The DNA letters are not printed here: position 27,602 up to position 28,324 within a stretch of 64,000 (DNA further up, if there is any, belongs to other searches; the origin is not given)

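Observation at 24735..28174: Candidate undescribed bacteriocin/self-protection locus: secreted Lcn972-like protein + two-permease/one-ATPase ABC module + anchored accessory protein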

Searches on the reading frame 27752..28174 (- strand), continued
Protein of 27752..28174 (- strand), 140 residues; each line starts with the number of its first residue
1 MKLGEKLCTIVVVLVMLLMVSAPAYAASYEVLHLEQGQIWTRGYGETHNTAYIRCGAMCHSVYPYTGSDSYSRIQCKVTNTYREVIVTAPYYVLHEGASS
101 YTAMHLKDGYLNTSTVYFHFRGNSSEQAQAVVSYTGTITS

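Call 109: find_encoding_contigs(protein=P0004, flank=5000, max_places=2)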
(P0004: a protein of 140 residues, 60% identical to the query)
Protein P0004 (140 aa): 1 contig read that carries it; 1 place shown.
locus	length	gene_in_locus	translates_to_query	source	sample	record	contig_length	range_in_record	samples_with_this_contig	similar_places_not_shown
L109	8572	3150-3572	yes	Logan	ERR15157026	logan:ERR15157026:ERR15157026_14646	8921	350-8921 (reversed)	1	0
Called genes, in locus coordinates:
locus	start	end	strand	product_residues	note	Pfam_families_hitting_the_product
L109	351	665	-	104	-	PF01381:HTH_3, PF12844:HTH_19, PF13443:HTH_26 (weak)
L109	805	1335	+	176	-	PF06908:YpsA, PF02481:DNA_processg_A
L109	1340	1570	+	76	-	-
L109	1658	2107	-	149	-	-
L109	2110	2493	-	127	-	-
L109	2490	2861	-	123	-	PF03551:PadR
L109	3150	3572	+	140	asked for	-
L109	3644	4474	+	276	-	-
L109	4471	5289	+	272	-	-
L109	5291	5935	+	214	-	PF00005:ABC_tran, PF13304:AAA_21 (weak)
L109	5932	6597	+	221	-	-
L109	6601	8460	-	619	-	PF05257:CHAP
